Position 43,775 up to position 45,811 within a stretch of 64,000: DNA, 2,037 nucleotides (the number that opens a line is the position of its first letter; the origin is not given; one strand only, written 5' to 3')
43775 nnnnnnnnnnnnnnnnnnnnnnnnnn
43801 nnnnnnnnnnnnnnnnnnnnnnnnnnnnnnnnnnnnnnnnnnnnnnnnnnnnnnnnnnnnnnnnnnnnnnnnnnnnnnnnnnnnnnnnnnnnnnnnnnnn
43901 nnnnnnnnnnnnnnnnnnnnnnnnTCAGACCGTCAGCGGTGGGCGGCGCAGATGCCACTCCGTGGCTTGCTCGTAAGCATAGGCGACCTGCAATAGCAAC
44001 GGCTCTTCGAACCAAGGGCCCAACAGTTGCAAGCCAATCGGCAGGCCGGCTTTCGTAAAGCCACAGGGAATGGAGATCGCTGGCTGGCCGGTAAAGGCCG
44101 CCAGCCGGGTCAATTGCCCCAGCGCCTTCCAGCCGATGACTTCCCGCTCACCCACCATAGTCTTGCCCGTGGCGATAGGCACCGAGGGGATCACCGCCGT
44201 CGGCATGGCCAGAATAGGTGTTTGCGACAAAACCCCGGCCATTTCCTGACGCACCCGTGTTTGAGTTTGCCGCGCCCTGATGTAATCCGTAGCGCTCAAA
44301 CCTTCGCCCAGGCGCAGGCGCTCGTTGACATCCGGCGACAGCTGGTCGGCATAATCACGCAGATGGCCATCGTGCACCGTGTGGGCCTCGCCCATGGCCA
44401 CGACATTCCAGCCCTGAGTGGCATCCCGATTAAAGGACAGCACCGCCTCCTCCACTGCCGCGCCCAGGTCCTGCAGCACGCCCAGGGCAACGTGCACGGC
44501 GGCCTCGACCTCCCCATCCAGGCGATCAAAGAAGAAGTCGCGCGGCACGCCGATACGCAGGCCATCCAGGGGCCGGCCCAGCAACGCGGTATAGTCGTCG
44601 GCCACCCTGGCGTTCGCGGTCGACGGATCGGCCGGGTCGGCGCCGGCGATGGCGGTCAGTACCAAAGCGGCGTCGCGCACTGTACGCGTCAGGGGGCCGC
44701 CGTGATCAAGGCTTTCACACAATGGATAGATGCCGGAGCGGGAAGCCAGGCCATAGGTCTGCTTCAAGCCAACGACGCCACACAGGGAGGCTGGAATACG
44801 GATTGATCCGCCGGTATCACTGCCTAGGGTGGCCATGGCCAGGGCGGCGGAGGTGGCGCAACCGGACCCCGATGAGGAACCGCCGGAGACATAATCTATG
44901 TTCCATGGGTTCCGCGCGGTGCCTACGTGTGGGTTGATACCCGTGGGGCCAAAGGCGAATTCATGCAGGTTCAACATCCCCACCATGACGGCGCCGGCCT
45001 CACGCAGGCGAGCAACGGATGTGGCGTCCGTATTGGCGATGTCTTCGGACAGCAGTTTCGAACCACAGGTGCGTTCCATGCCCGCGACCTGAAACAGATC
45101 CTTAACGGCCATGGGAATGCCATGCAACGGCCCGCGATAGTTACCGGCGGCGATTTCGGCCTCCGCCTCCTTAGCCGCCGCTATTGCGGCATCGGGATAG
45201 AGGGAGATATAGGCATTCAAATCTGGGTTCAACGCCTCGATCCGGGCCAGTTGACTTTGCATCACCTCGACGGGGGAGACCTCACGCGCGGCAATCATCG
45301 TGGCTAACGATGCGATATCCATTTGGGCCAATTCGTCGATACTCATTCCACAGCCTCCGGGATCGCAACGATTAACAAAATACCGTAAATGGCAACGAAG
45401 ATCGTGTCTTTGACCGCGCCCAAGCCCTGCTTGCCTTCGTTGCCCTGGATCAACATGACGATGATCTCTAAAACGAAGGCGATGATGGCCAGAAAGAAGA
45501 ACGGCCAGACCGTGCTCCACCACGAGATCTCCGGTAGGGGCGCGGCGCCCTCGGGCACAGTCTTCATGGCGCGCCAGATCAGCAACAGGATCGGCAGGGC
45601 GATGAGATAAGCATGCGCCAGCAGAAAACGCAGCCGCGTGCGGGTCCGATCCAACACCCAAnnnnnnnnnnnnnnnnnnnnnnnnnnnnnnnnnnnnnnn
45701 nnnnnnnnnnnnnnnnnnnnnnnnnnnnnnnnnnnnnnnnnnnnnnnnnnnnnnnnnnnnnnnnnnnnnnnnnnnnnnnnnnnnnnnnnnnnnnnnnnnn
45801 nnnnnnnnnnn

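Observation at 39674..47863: Ten-gene minus-strand operon of unusual composition, upp to a QueG/RDase-like Fe-S protein: possible undescribed pathway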

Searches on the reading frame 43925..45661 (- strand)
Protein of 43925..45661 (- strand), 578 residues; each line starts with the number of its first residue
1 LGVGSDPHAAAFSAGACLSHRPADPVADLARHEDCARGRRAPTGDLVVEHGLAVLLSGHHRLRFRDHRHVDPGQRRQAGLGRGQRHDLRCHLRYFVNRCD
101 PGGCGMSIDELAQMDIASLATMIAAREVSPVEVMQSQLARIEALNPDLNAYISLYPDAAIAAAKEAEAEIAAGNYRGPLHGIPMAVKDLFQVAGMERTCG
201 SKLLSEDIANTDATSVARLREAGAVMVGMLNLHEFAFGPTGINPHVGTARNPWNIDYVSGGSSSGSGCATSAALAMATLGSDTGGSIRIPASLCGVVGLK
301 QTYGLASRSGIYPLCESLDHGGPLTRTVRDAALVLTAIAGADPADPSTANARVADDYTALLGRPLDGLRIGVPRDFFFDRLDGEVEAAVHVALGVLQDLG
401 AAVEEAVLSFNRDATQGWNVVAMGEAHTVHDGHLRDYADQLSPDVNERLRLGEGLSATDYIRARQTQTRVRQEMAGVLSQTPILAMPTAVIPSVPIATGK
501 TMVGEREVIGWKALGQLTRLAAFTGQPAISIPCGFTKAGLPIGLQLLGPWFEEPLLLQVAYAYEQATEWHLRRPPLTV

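Call 3: search_protein_families(library=pfam, proteins=[window:43925-45661:-], max_evalue=0.01)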
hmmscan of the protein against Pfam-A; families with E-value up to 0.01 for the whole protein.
window:43925-45661:- (578 aa): 1 family
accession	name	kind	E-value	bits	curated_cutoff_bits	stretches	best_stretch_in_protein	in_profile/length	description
PF01425.27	Amidase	-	7.1e-112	375.1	27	1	132-557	1-445/445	Amidase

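Call 4: search_protein_families(library=ncbifam, proteins=[window:43925-45661:-], max_evalue=0.01)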
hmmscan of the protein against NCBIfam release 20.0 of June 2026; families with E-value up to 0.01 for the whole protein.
window:43925-45661:- (578 aa): 26 families (the best 25 are shown)
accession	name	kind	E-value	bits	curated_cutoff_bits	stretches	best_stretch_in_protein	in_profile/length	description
NF006631.0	PRK09201.1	equivalog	2.7e-103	346.2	461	1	111-566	4-454/466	AtzE family amidohydrolase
NF004815.0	PRK06169.1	equivalog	5.5e-103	345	506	1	110-575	6-467/471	amidase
TIGR02715.1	amido_AtzE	subfamily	7.8e-100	334.9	425.75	1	116-565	2-446/452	AtzE family amidohydrolase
TIGR00132.1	gatA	equivalog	3.7e-96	322.7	481.1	1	121-568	3-465/466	Asp-tRNA(Asn)/Glu-tRNA(Gln) amidotransferase subunit GatA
NF005688.0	PRK07488.1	equivalog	5.6e-92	309.1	532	1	109-566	6-465/474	indoleacetamide hydrolase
NF004766.0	PRK06102.1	equivalog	5.8e-87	292.7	559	1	111-566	5-450/455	amidase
NF005460.0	PRK07056.1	subfamily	1.3e-85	288.1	447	1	114-567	8-453/457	amidase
NF005565.0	PRK07235.1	subfamily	4e-84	283.1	545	2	172-424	81-334/506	amidase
NF006006.0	PRK08137.1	equivalog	1.3e-83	281.6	534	2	114-422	34-350/529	amidase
NF005686.0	PRK07486.1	subfamily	1.8e-83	280.9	465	1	106-576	6-482/486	amidase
NF005450.0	PRK07042.1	equivalog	4.3e-80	269.5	458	1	110-570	3-455/464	amidase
NF004717.0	PRK06061.1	equivalog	7.4e-77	259.1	498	1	114-575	17-475/483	amidase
NF006043.0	PRK08186.1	subfamily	7.2e-74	249.3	487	1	112-571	5-452/600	allophanate hydrolase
NF005687.0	PRK07487.1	subfamily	3.7e-73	246.9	428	1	110-567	4-456/468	amidase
NF004816.0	PRK06170.1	equivalog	2.6e-71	240.8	503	1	110-575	8-489/493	amidase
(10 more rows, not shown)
